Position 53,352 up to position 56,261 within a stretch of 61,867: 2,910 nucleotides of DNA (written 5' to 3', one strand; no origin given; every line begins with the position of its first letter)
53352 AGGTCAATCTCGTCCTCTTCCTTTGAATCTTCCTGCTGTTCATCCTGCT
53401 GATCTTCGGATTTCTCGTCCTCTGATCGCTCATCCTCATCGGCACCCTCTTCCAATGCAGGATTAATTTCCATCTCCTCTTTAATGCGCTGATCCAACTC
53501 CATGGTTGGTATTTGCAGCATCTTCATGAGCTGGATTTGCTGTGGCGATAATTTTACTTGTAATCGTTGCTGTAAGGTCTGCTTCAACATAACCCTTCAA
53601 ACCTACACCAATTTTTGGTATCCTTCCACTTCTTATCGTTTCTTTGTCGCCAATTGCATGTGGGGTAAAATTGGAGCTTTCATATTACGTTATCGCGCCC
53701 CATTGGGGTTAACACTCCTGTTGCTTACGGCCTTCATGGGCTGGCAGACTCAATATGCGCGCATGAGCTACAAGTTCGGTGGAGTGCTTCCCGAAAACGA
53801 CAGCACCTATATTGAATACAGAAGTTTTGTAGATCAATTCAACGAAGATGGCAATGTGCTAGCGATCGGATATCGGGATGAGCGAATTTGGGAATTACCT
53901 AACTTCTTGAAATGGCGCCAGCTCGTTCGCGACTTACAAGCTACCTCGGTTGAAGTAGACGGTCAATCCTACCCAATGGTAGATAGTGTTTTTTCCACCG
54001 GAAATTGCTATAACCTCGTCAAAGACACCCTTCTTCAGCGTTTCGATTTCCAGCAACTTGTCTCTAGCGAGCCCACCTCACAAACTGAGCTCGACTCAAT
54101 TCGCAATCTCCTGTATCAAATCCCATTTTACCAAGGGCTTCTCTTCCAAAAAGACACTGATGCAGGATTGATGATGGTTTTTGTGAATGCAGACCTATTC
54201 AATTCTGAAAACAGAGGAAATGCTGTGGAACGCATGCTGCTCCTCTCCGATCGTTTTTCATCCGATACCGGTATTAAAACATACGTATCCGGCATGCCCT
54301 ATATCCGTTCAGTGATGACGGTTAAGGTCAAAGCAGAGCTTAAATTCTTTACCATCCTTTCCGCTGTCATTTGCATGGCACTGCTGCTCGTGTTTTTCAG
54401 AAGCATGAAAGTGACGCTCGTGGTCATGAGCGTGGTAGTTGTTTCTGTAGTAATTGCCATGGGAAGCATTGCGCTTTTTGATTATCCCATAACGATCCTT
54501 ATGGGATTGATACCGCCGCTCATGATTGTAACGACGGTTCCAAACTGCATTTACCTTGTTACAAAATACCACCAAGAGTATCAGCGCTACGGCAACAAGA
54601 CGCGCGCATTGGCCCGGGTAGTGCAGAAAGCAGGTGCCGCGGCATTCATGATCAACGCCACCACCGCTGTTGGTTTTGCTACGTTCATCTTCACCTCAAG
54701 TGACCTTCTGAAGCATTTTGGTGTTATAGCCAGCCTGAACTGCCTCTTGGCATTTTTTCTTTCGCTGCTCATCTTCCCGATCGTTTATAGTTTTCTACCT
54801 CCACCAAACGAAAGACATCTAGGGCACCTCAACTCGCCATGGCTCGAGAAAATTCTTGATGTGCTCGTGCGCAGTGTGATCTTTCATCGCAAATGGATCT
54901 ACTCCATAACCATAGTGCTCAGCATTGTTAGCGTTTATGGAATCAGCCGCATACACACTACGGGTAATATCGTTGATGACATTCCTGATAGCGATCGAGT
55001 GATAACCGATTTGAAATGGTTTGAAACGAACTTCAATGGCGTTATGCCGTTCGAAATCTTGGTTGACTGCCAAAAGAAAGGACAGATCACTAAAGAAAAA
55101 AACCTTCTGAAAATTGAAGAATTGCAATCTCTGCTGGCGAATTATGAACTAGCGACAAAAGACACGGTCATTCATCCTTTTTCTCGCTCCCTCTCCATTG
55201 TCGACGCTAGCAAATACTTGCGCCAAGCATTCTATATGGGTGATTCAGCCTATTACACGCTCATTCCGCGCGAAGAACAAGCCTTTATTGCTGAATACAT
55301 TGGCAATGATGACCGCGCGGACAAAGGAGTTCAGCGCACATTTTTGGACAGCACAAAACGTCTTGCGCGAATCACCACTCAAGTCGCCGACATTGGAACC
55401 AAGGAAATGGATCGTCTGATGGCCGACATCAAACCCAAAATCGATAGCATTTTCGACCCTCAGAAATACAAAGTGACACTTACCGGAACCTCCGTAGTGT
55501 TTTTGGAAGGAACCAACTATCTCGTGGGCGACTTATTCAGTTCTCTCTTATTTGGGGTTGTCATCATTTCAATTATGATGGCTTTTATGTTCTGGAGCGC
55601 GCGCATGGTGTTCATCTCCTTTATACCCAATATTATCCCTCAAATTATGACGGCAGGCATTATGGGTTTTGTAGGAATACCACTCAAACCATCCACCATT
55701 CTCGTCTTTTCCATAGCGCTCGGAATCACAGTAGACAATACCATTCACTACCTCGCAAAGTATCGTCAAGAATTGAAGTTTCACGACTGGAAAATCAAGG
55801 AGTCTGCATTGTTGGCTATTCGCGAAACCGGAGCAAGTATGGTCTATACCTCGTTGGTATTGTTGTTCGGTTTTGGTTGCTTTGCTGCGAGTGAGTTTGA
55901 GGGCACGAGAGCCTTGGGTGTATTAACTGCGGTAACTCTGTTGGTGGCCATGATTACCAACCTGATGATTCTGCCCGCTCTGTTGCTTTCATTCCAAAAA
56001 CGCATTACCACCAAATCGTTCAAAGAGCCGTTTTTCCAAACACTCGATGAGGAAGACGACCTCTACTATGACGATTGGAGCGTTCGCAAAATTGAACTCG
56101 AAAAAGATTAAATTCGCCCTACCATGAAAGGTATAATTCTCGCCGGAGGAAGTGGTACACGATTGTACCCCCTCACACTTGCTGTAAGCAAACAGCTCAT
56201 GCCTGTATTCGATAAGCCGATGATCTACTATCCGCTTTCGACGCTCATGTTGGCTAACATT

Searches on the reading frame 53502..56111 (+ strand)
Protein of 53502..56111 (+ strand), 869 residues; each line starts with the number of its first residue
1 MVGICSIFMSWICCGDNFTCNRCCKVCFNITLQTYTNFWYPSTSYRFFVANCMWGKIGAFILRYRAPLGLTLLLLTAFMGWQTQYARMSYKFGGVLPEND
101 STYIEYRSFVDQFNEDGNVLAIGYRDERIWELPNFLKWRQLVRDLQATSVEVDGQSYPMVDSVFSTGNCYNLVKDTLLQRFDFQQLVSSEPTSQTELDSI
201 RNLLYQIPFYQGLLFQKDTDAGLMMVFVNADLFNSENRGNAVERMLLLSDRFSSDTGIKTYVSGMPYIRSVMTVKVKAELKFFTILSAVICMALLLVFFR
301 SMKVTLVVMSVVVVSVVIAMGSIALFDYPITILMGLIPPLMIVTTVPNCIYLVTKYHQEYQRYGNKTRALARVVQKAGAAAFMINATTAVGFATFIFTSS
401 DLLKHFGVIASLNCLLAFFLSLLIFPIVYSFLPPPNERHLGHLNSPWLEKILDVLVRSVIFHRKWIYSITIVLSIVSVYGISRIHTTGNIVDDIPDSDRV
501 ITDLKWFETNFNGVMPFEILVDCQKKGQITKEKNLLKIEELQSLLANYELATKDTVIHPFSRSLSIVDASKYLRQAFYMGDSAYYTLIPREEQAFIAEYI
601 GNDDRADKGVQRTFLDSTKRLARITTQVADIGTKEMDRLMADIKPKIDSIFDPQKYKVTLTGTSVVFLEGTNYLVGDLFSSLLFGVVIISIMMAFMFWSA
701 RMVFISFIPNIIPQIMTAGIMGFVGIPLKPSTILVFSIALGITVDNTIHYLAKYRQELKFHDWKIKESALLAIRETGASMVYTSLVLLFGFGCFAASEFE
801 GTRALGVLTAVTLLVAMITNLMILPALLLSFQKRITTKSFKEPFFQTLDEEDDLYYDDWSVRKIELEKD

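Call 48: search_protein_families(library=ncbifam, proteins=[window:53502-56111:+], max_evalue=0.00001)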
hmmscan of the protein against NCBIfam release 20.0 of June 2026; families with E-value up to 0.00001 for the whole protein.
window:53502-56111:+ (869 aa): 4 families
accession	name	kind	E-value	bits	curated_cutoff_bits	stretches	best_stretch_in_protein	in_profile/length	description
TIGR00921.1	2A067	subfamily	1.3e-47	162.3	351.9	2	462-833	3-348/733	hydrophobe/amphiphile efflux-3 (HAE3) family transporter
TIGR03480.1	HpnN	hypoth_equivalog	2.4e-38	131.7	751.85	2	249-486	240-471/862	hopanoid biosynthesis associated RND transporter like protein HpnN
TIGR00833.1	actII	subfamily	3.3e-31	108.4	874.7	2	208-496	104-394/910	MMPL family RND transporter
NF052374.1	HopndTporHpnN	equivalog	1.2e-17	63.4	1100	2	276-478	270-466/858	hopanoid transporter HpnN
